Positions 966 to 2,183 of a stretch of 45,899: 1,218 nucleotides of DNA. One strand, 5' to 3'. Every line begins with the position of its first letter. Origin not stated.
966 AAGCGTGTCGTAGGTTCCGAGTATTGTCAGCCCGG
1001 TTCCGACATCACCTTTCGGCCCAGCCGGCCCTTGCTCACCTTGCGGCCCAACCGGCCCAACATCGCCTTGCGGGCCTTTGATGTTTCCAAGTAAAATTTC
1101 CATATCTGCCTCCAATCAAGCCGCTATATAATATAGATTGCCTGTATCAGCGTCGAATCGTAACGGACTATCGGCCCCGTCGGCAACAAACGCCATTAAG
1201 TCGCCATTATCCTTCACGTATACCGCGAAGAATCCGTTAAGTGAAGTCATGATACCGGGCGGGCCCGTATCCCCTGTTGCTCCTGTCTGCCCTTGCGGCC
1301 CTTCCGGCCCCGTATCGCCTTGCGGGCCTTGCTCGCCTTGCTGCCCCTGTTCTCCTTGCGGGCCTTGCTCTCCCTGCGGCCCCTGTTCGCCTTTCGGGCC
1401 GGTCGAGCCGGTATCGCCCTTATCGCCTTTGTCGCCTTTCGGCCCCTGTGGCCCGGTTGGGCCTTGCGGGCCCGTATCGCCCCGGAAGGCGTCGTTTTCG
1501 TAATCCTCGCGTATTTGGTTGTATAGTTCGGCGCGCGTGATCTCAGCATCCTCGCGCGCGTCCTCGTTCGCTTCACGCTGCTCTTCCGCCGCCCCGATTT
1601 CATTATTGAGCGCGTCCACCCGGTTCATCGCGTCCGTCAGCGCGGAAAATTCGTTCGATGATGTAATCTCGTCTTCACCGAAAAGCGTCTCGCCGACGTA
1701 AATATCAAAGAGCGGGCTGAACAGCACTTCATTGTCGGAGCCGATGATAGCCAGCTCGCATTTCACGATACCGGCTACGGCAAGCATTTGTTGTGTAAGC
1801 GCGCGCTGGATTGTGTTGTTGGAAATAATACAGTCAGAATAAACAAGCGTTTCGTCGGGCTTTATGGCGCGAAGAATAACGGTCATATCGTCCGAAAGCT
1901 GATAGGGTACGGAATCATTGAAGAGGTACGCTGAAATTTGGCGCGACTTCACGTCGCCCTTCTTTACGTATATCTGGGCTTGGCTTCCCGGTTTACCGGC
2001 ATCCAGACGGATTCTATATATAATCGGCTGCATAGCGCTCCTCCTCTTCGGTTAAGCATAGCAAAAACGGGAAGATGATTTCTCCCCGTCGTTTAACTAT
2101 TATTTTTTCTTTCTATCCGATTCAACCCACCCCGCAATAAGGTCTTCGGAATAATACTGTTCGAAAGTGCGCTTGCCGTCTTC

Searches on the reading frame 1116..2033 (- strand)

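Call 6: search_protein_families(library=phrogs, proteins=[window:1116-2033:-], max_evalue=0.001)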
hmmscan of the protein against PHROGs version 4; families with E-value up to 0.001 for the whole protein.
window:1116-2033:- (305 aa): 46 families (the best 25 are shown)
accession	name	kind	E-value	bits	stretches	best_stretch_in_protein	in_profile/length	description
phrog_10972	-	tail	2.1e-41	143.6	2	3-233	3-208/343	tail fiber protein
phrog_6320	-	tail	3.6e-25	89.9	1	184-263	133-212/745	tail fiber protein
phrog_5073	-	tail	4.2e-25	89.7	1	175-261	251-337/519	tail fiber protein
phrog_366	-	tail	1.6e-24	88.2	1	147-259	278-386/474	tail fiber protein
phrog_819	-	tail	8e-21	74.9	1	184-258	519-593/1024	tail protein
phrog_8745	-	tail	1.1e-19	70.4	1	184-260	1406-1482/1803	tail fiber protein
phrog_16573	-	unknown function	1.3e-17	65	1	5-167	5-163/163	-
phrog_31398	-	unknown function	9.1e-16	58.8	1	4-179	3-183/280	-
phrog_38806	-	unknown function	3.5e-15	57.1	1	182-261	64-143/285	-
phrog_26654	-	unknown function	6.9e-14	53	1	185-261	74-149/360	-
phrog_30509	-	tail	1.7e-12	48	1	181-263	35-114/254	collagen like minor tail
phrog_26246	-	tail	2.1e-11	44.6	1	185-262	95-172/329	tail protein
phrog_18350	-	tail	4.6e-11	43.9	2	216-276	155-216/253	tail fiber protein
phrog_34255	-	unknown function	5e-11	42.1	1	187-261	261-339/1044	-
phrog_25888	-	unknown function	5.2e-11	43.4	1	83-303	83-316/325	-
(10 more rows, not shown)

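Call 7: search_protein_families(library=pfam, proteins=[window:1116-2033:-], max_evalue=0.01)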
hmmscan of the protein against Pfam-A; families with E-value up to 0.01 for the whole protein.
window:1116-2033:- (305 aa): 2 families
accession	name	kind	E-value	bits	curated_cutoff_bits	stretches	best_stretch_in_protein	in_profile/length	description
PF01391.23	Collagen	-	1.4e-15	57.3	27.2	2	206-261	1-56/60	Collagen triple helix repeat (20 copies)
PF10651.15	BppU_N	-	9.7e-13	48.5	23.1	1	6-139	3-140/142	BppU N-terminal domain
